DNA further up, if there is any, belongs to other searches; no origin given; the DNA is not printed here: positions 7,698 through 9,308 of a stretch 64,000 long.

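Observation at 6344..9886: AT-rich ~3.4-kb island 3' of tRNA-Ser(CGA), carrying a three-gene operon of unknown function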

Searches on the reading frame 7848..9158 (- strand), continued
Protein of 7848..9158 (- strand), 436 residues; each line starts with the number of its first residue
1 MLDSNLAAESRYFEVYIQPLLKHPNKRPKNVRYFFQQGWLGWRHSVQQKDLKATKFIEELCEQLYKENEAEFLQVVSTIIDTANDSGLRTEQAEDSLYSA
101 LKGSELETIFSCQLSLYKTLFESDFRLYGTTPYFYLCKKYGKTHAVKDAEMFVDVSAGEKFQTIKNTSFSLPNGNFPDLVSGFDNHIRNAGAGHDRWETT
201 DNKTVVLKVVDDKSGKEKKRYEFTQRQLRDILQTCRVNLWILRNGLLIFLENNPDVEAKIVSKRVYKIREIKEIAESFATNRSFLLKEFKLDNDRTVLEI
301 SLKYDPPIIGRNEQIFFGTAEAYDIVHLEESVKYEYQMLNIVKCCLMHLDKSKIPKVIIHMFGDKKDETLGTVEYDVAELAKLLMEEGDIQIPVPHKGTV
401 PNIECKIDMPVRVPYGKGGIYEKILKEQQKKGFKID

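Call 37: fold_search(model_id=the predicted structure, library=pdb)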
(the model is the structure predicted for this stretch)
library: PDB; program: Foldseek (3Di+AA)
matches with E <= 10: 131; with E <= 0.001: 0
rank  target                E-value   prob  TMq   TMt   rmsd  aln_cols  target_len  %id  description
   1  8f6i_A                2.2e-01  0.11  0.12  0.17  22.2       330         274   11  Cryo-EM structure of a Zinc-loaded symmetrical D70A mutant of the YiiP-Fab complex (released 2023-02-08)
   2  8f6h_B                5.5e-01  0.08  0.12  0.18  22.0       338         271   11  Cryo-EM structure of a Zinc-loaded asymmetrical TMD D70A mutant of the YiiP-Fab complex (released 2023-02-08)
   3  8f6f_A                6.4e-01  0.07  0.12  0.17  20.9       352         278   12  Cryo-EM structure of a Zinc-loaded D51A mutant of the YiiP-Fab complex (released 2023-02-08)
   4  8f6j_A                7.1e-01  0.07  0.12  0.17  22.6       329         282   10  Cryo-EM structure of a Zinc-loaded D287A mutant of the YiiP-Fab complex (released 2023-02-08)
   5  7sb2_B                7.1e-01  0.06  0.12  0.16  24.9       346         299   11  Structure of the periplasmic domain of GldM from Capnocytophaga canimorsus (released 2022-03-23)
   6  4e4j_A                8.2e-01  0.06  0.14  0.15  21.7       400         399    8  Crystal structure of arginine deiminase from Mycoplasma penetrans (released 2012-10-31)
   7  8xma_A                1.0e+00  0.06  0.13  0.16  22.2       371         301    8  Cryo-EM structure of human ZnT1 WT, in the presence of zinc, determined in an outward-facing conformation (released 2024-10-30)
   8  8j7w_B                1.2e+00  0.06  0.11  0.17  20.4       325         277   10  Cryo-EM structure of hZnT7-Fab complex in zinc state 2, determined in heterogeneous conformations- one subunit in an i (released 2023-09-20)
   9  8f6e_A                1.2e+00  0.04  0.12  0.16  22.5       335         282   10  Cryo-EM structure of a Zinc-loaded wild-type YiiP-Fab complex (released 2023-02-08)
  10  8f6k_B                1.2e+00  0.06  0.12  0.18  22.2       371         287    9  Cryo-EM structure of a Zinc-loaded H263A/D287A mutant of the YiiP-Fab complex (released 2023-02-08)
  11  9rwq_A                1.5e+00  0.08  0.15  0.18  14.4       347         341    9  Ancestral Group III Chaperonin (ACIII) Double-Ring in Open Conformation including the Equatorial and Intermediate Doma (released 2025-12-10)
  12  7sb2_A                1.5e+00  0.07  0.16  0.20  24.4       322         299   11  Structure of the periplasmic domain of GldM from Capnocytophaga canimorsus (released 2022-03-23)
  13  8j7v_B                1.5e+00  0.06  0.12  0.18  20.3       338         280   11  Cryo-EM structure of hZnT7-Fab complex in zinc-unbound state, determined in heterogeneous conformations- one subunit i (released 2023-09-20)
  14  8jd3_2                1.6e+00  0.06  0.14  0.09  17.0       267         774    7  Cryo-EM structure of Gi1-bound mGlu2-mGlu3 heterodimer (released 2023-06-21)
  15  7vka_A                1.7e+00  0.25  0.13  0.10  10.5       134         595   11  Crystal Structure of GH3.6 in complex with an inhibitor (released 2022-08-31)
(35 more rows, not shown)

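Call 38: find_related_loci(query=A1, collection=genome_contigs, flank=8000)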
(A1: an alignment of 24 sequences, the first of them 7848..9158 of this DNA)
Query A1 (436 aa) in genome_contigs; peptide patterns used: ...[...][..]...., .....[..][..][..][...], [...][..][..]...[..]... (x = any residue, [..] = any of these).
116 stretches matched a pattern; 4 encode a relative of the query (tblastn E <= 1e-3); 3 distinct loci.
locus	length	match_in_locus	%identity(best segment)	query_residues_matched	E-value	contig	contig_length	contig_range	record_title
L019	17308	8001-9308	91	1-436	0e+0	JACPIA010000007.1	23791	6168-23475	MAG: Candidatus Vogelbacteria bacterium isolate NC_groundwater_428_Ag_B-0.1um_43_89 GD18-4_B1_scaffold_1614515, whole ge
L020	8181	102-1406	87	1-436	0e+0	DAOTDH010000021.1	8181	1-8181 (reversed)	MAG TPA_asm: Candidatus Paceibacterota bacterium isolate AMR_MDS_3160 NODE_6192_length_8181_cov_3.427517, whole genome s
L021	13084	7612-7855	90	1-81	2e-25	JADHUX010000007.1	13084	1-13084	MAG: Parcubacteria group bacterium isolate BS150m-G57 BS-150m-C4273, whole genome shotgun sequence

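Call 39: find_related_loci(query=A1, collection=viral_contigs, flank=8000)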
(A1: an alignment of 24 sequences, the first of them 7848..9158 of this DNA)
Query A1 (436 aa) in viral_contigs; peptide patterns used: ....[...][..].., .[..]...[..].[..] (x = any residue, [..] = any of these).
5 stretches matched a pattern, but none encodes a relative of the query by tblastn (E <= 1e-3).

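Call 53: search_protein_families(library=pfam, alignment_id=A2, max_evalue=1)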
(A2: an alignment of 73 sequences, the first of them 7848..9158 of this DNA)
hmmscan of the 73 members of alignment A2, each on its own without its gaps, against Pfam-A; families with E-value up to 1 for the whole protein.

A. member 1, window:7848-9158:- (436 aa): 1 family
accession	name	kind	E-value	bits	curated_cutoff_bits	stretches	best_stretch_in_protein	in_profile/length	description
PF23875.1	DUF7229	-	0.0033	18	27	0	239-288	28-79/90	Domain of unknown function (DUF7229)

B. families by the number of members that match (of 73 scanned): 42 families (the first 25 are shown)
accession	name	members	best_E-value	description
PF23875.1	DUF7229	4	0.0033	Domain of unknown function (DUF7229)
PF02810.21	SEC-C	1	1.6e-07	SEC-C motif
PF07258.19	COMM_domain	1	0.00092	COMM domain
PF23353.1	BBS2_hp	1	0.0011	BBS2 hairpin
PF09635.15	MetRS-N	1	0.011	MetRS-N binding domain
PF06336.17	Corona_5a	1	0.012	Coronavirus 5a protein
PF20438.3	SpoIVA_middle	1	0.016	Stage IV sporulation protein A, middle domain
PF11906.13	DUF3426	1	0.017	Protein of unknown function (DUF3426)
PF10032.14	Pho88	1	0.022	Phosphate transport (Pho88)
PF16032.11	DUF4788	1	0.023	Domain of unknown function (DUF4788)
PF14343.11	PrcB_C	1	0.023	PrcB C-terminal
PF24597.1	TPR_DOP1_M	1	0.032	DOP1 middle TPR domain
PF04363.17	DUF496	1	0.032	Protein of unknown function (DUF496)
PF18736.6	pEK499_p136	1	0.037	HEPN pEK499 p136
PF15960.10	DUF4763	1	0.049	Domain of unknown function (DUF4763)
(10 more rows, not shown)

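Call 54: search_solved_structures(query=A2, max_evalue=10)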
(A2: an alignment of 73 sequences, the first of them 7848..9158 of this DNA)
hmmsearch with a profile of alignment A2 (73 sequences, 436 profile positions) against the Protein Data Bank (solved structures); distinct sequences matched with E-value up to 10: 0.

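Call 55: search_protein_families(library=phrogs, proteins=[window:7848-9158:-], max_evalue=1)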
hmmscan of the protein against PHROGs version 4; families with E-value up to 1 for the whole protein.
window:7848-9158:- (436 aa): 1 family
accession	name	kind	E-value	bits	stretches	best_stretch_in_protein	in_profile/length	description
phrog_11550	-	head and packaging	0.31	11.5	0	144-216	179-251/283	internal virion protein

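Call 58: find_related_loci(query=A1, collection=metagenome_contigs, flank=6000)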
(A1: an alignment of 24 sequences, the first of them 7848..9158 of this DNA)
Query A1 (436 aa) in metagenome_contigs; peptide patterns used: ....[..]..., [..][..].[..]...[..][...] (x = any residue, [..] = any of these).
600 stretches matched a pattern (row limit reached: there are more); 11 encode a relative of the query (tblastn E <= 1e-3); 11 distinct loci.
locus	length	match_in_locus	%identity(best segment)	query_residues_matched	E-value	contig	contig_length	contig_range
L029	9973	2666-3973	90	1-436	0e+0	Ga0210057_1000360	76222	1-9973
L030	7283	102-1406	87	1-436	0e+0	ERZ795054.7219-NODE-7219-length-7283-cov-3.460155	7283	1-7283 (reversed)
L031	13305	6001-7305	82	1-436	0e+0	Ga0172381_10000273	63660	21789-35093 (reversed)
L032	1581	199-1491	78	1-432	0e+0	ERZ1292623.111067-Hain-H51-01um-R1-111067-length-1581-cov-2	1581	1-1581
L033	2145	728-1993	46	3-426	4e-138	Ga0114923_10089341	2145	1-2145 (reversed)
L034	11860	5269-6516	45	3-418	2e-121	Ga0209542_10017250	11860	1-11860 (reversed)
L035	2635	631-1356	68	188-430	2e-119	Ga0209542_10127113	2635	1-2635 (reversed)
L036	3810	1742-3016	42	5-430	8e-113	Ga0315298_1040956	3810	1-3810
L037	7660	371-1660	34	1-431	8e-87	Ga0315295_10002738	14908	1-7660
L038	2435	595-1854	30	5-423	2e-72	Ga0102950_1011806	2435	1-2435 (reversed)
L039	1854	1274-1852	37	1-194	7e-41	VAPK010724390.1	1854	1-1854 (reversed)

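Call 65: search_protein_families(library=pfam, proteins=[L019:5370-6071:+, L019:6068-7969:-, L036:136-1611:-, L034:1930-5100:+, L034:35-1933:+, L001:10827-12212:+, L005:3851-5203:+, L002:7526-8008:+, L002:9365-10219:+], max_evalue=0.1)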
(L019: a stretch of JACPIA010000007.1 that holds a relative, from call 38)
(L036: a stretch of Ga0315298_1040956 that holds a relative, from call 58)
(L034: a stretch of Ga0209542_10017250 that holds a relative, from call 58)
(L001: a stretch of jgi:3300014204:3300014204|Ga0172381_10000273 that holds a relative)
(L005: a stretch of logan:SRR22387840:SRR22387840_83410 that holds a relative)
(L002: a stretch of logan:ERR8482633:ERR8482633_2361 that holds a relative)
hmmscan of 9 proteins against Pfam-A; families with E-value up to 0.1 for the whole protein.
L019:5370-6071:+ (233 aa): 1 family
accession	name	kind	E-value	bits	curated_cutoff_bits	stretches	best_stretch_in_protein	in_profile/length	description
PF15515.12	MvaI_BcnI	-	1.1e-50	173.2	25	1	9-224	3-225/227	MvaI/BcnI restriction endonuclease family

L019:6068-7969:- (633 aa): 11 families
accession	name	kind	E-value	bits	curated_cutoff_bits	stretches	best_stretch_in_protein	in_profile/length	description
PF00717.28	Peptidase_S24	-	2.1e-29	102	23.3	1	88-202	1-116/116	Peptidase S24-like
PF01555.25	N6_N4_Mtase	-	1.1e-20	75.1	26.7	2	206-299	119-214/221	DNA methylase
PF01726.22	LexA_DNA_bind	-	7.8e-10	38.8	23.7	1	14-75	4-65/65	LexA DNA binding domain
PF01170.24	UPF0020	-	6.6e-07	29.7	22.3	1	264-316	26-65/197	RMKL-like, methyltransferase domain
PF13847.12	Methyltransf_31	-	3.2e-05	24.1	27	1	265-366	2-98/145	Methyltransferase domain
PF02086.21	MethyltransfD12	-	0.0003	21.1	22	1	263-419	16-156/253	D12 class N6 adenine-specific DNA methyltransferase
PF06325.19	PrmA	-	0.0028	17.6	22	1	259-306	154-202/296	Ribosomal protein L11 methyltransferase (PrmA)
PF08241.18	Methyltransf_11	-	0.0052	17.8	21.2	0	272-310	2-40/95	Methyltransferase domain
PF09445.16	Methyltransf_15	-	0.014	15.4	22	0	269-305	3-39/165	RNA cap guanine-N2 methyltransferase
PF13489.12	Methyltransf_23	-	0.018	15.2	27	0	258-309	15-61/164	Methyltransferase domain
PF13649.12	Methyltransf_25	-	0.041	15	27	0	270-309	1-42/97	Methyltransferase domain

L036:136-1611:- (491 aa): 6 families
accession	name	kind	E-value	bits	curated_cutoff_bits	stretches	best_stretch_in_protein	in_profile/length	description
PF01555.25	N6_N4_Mtase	-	3.4e-36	125.7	26.7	1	245-459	1-219/221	DNA methylase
PF00717.28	Peptidase_S24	-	1.1e-29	102.9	23.3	1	76-192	1-116/116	Peptidase S24-like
PF01726.22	LexA_DNA_bind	-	1.6e-14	53.9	23.7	1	2-62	4-64/65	LexA DNA binding domain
PF12840.13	HTH_20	-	0.013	15.9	27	1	37-56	31-50/51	Helix-turn-helix domain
PF00912.28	Transgly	-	0.074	12.9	27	0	204-232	91-119/178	Transglycosylase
PF13412.12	HTH_24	-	0.082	12.9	21.9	0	37-54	30-47/48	Winged helix-turn-helix DNA-binding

L034:1930-5100:+ (1056 aa): 7 families
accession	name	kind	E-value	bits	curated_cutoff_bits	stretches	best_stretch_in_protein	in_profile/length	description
PF07669.17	Eco57I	-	1.3e-28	100.6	25.3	1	510-739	1-149/171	Eco57I restriction-modification methylase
PF02384.22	N6_Mtase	-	3.3e-10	40.2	20.4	2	351-391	4-40/311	N-6 DNA Methylase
PF20473.4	MmeI_Mtase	-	4.3e-09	36.4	27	2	430-532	11-85/259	MmeI, DNA-methyltransferase domain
PF25120.1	DUF7814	-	9.4e-06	25.9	27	1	255-301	120-165/228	Domain of unknown function (DUF7814)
PF01170.24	UPF0020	-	4.6e-05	23.6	22.3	1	437-519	27-86/197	RMKL-like, methyltransferase domain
PF12950.13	TaqI_C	-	5.7e-05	23.8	26.5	1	910-988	40-118/118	TaqI-like C-terminal specificity domain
PF20465.4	MmeI_hel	-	0.021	16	27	0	215-292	7-75/75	MmeI, helicase spacer domain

L034:35-1933:+ (632 aa): 2 families
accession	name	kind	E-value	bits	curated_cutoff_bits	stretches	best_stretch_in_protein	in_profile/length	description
PF00271.37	Helicase_C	-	7.8e-17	62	23.5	1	243-357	6-110/110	Helicase conserved C-terminal domain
PF22590.2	Cas3-like_C_2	-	0.079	13.7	27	0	282-356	33-104/106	CRISPR-associated nuclease/helicase Cas3, C-terminal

L001:10827-12212:+ (461 aa): 1 family
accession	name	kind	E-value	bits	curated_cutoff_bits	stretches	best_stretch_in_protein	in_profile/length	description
PF17619.7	SCVP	-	0.054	14.6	26.2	0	32-74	38-80/96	Secreted clade V proteins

L005:3851-5203:+ (450 aa): 0 families

L002:7526-8008:+ (160 aa): 0 families

L002:9365-10219:+ (284 aa): 0 families

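Call 85: list_cluster_members(proteins=[P0027, P0030, P0036, P0044, P0055, P0063, P0075, P0085, P0101, P0119])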
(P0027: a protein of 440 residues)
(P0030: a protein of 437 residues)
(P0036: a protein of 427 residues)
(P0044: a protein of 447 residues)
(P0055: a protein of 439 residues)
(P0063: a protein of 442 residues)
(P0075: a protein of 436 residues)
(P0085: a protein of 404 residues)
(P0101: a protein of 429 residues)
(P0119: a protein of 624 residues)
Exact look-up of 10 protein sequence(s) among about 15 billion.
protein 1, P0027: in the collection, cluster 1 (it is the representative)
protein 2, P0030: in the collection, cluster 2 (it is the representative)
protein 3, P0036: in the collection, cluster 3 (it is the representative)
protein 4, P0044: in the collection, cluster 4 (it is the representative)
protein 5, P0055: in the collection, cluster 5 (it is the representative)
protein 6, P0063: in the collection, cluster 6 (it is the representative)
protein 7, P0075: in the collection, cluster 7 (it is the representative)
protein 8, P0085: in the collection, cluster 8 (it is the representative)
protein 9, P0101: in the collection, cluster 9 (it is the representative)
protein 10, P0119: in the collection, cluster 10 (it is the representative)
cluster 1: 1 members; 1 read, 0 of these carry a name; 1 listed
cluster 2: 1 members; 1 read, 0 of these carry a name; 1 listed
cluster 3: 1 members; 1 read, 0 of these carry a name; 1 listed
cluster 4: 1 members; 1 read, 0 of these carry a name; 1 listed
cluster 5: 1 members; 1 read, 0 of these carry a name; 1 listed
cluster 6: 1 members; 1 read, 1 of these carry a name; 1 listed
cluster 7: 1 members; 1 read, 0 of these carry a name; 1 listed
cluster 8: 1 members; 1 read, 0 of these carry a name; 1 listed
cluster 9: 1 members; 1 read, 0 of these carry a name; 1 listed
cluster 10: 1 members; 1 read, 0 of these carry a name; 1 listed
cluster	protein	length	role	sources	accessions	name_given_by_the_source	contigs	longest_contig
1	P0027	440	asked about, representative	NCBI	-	-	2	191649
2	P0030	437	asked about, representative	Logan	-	-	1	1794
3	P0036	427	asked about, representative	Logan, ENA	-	-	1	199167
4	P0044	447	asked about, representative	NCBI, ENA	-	-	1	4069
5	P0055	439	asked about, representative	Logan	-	-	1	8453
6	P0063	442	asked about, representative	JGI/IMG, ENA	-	hypothetical protein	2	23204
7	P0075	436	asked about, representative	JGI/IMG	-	-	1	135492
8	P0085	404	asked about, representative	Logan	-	-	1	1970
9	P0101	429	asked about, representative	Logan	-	-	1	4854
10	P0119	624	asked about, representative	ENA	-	-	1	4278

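Call 90: find_related_loci(query=L004:5121-6434:-, collection=viral_contigs, flank=6000)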
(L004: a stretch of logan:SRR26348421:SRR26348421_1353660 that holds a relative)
Query L004:5121-6434:- (437 aa) in viral_contigs; peptide patterns used: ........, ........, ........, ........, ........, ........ (x = any residue, [..] = any of these).
59 stretches matched a pattern; 33 encode a relative of the query (tblastn E <= 1e-3); 33 distinct loci.
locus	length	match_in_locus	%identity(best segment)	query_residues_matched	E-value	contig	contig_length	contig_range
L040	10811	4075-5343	71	14-437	0e+0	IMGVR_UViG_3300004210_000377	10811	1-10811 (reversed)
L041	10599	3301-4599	72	2-436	0e+0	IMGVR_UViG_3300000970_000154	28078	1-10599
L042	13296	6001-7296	71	2-434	0e+0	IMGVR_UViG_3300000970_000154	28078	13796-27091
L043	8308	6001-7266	70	9-427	0e+0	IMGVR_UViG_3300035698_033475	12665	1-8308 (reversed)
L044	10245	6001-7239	70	14-427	0e+0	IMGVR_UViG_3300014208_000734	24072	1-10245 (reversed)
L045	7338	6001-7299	68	1-427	0e+0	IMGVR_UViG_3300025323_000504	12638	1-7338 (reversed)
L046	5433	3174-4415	70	14-427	0e+0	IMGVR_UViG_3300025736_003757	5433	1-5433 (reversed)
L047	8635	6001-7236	72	16-427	0e+0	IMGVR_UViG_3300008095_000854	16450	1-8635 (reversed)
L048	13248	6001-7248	67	12-427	0e+0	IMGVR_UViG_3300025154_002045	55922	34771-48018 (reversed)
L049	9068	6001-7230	66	16-427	0e+0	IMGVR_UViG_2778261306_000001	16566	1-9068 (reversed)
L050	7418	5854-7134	61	4-430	0e+0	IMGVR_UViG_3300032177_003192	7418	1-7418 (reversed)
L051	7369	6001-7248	62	14-430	3e-177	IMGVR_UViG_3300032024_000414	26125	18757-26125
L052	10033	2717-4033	59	2-437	5e-176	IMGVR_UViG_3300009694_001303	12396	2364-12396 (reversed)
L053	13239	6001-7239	58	16-427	3e-168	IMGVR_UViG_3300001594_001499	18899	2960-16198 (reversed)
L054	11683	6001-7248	57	18-436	4e-165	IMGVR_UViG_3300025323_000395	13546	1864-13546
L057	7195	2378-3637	54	16-437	5e-156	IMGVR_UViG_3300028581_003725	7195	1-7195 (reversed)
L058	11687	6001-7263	55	9-427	3e-152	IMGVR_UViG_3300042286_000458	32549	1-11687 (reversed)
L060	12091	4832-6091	54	12-432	1e-149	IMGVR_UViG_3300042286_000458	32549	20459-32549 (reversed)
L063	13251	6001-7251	53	18-436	1e-148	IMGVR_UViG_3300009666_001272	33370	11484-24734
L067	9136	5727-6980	49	11-429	5e-123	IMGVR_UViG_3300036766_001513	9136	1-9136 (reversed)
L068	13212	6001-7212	48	16-420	2e-122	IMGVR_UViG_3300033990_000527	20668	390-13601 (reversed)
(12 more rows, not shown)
